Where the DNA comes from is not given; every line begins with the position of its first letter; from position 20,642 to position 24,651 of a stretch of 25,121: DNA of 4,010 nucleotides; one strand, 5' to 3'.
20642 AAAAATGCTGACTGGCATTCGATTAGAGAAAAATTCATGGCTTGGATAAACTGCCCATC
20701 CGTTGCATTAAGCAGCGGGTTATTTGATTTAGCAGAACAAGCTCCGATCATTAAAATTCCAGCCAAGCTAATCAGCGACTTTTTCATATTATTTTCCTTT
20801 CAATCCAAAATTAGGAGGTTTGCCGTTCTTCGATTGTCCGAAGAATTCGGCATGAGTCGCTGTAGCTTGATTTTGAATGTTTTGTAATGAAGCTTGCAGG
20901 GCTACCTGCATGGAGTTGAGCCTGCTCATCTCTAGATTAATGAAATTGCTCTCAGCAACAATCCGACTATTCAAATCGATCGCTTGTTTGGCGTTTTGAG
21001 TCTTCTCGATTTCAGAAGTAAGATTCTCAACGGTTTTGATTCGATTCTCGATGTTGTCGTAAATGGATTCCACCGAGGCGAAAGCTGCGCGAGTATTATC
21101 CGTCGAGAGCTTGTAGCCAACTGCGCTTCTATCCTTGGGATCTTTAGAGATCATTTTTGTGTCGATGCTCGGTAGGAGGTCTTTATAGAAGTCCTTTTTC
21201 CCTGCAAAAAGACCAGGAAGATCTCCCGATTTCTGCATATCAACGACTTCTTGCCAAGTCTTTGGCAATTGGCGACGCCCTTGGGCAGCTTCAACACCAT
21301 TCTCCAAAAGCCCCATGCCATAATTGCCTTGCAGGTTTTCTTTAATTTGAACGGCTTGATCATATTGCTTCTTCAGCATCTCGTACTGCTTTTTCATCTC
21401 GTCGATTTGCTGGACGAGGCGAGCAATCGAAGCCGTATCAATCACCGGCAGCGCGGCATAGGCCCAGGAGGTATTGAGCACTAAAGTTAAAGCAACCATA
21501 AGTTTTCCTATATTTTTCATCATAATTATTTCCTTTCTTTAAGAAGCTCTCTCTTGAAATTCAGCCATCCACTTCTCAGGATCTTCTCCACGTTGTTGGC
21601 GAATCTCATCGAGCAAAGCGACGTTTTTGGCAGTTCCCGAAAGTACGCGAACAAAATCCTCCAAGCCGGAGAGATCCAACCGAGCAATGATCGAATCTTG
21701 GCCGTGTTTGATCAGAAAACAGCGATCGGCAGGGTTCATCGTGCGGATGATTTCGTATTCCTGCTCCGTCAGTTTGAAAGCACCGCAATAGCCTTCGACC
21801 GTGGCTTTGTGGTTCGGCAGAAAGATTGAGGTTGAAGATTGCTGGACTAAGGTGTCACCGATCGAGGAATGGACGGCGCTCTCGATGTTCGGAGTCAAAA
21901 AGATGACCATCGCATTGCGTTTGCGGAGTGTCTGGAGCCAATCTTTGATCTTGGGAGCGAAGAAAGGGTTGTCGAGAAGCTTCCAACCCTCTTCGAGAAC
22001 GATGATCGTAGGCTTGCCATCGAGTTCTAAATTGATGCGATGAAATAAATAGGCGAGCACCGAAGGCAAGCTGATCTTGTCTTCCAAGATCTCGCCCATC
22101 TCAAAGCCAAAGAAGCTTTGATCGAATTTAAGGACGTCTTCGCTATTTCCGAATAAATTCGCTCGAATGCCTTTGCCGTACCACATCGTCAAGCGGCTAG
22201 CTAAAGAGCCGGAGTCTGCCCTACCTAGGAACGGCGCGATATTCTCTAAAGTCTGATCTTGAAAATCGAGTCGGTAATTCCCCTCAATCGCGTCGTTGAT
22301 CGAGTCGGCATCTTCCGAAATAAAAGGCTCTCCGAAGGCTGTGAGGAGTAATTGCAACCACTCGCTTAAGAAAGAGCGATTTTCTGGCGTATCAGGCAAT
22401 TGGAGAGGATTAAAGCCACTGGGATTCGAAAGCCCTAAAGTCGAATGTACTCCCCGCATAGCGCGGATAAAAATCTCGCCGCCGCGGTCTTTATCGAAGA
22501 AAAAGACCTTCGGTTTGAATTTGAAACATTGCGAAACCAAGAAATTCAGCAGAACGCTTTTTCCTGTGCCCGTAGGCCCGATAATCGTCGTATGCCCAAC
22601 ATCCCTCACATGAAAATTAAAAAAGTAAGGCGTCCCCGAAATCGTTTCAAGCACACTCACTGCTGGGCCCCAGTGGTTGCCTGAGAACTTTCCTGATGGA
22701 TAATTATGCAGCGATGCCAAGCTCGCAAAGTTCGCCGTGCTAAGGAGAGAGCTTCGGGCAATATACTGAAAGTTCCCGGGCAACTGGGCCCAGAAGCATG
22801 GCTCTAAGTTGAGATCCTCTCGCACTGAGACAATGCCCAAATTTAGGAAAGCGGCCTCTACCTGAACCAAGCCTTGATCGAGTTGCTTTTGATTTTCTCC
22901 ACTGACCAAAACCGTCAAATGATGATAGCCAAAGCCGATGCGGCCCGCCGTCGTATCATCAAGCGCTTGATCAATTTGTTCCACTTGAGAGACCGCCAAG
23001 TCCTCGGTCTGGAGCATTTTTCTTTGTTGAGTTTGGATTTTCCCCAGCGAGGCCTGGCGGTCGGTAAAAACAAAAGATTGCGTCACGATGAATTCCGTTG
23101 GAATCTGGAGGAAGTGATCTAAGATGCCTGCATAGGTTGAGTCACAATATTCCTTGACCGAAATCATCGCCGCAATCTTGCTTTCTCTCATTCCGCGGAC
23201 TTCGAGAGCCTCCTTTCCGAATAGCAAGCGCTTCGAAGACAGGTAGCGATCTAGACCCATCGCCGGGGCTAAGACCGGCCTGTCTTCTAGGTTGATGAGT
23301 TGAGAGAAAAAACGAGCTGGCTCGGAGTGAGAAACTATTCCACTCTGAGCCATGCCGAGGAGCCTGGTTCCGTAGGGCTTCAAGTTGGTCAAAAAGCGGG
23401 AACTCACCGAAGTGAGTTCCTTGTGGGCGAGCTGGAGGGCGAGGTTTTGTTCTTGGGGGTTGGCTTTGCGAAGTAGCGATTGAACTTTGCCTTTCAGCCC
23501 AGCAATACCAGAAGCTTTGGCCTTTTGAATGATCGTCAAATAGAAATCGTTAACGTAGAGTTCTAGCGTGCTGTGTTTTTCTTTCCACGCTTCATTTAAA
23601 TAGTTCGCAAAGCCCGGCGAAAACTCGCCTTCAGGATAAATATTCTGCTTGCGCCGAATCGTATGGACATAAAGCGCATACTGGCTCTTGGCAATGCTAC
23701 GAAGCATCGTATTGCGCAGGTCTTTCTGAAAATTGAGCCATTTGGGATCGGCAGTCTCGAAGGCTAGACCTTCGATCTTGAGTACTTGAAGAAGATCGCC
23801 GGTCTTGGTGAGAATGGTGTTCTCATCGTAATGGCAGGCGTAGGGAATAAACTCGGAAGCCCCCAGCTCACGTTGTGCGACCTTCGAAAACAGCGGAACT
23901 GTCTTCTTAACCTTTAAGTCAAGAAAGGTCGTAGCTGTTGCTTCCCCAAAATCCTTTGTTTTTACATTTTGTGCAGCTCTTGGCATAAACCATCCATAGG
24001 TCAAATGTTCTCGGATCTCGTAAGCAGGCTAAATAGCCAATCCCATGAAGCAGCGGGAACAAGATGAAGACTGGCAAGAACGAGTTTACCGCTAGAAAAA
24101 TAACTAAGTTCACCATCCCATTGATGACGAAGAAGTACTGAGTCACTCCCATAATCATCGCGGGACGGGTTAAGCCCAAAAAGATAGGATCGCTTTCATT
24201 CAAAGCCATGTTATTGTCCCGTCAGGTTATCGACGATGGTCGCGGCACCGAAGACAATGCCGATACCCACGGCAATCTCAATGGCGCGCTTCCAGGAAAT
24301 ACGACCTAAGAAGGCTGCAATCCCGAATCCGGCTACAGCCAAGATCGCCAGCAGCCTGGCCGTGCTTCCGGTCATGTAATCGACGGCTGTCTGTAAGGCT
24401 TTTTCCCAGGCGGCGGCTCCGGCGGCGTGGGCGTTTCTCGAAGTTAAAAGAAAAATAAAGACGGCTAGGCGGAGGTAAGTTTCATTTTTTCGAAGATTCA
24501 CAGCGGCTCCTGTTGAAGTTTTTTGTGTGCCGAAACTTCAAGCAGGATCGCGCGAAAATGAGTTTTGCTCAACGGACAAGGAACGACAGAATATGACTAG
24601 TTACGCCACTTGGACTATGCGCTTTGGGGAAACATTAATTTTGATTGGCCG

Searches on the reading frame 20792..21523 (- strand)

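Call 50: search_protein_families(library=pfam, proteins=[window:20792-21523:-], max_evalue=0.001)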
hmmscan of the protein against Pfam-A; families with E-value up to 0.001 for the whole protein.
window:20792-21523:- (244 aa): 1 family
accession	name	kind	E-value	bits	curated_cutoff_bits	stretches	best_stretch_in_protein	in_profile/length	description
PF07996.16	T4SS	-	1.7e-24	87.7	24.7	1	25-219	2-194/197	Type IV secretion system proteins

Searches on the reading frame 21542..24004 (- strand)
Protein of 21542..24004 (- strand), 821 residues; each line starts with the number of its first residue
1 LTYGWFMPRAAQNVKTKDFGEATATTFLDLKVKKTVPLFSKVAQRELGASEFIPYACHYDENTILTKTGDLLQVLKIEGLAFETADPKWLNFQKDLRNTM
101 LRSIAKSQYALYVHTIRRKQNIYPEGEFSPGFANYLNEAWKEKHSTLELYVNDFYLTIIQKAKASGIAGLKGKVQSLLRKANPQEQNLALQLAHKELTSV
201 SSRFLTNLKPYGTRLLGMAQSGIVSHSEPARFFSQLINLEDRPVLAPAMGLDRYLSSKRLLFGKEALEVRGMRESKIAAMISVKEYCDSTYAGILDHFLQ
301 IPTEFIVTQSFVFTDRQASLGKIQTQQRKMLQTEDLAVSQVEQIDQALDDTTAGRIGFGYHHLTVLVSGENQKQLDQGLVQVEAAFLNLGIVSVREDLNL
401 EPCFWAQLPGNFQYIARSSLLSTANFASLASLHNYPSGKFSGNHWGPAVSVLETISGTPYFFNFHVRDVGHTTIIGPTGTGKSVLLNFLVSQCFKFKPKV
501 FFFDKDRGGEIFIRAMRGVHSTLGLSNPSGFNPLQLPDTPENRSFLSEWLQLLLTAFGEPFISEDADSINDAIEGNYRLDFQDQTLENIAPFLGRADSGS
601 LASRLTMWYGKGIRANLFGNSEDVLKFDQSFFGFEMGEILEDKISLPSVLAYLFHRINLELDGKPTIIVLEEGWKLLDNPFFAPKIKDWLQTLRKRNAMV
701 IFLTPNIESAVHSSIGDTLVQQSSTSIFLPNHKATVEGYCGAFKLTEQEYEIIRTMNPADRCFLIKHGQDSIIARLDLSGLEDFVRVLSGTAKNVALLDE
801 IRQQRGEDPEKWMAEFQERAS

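Call 50: search_protein_families(library=pfam, proteins=[window:21542-24004:-], max_evalue=0.001)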
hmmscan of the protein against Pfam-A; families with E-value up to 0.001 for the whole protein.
window:21542-24004:- (821 aa): 3 families
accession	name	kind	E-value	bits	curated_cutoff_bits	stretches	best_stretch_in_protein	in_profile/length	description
PF03135.19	CagE_TrbE_VirB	-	1.3e-44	153.1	21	1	220-417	7-204/204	CagE, TrbE, VirB family, component of type IV transporter system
PF19044.6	P-loop_TraG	-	1.1e-14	54.4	25.8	2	605-760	188-349/413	TraG P-loop domain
PF12846.13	AAA_10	-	0.00045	19.8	27.5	1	470-543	22-87/362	AAA-like domain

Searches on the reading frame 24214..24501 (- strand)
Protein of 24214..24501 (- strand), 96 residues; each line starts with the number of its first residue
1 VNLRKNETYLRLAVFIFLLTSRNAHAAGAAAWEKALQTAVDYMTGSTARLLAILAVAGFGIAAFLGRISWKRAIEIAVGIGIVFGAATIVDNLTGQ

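Call 50: search_protein_families(library=pfam, proteins=[window:24214-24501:-], max_evalue=0.001)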
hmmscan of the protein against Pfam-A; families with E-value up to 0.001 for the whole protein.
window:24214-24501:- (96 aa): 1 family
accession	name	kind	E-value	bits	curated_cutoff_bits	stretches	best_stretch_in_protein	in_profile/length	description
PF04956.18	TrbC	-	2.3e-21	76.3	27.9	1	5-92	9-97/98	TrbC/VIRB2 pilin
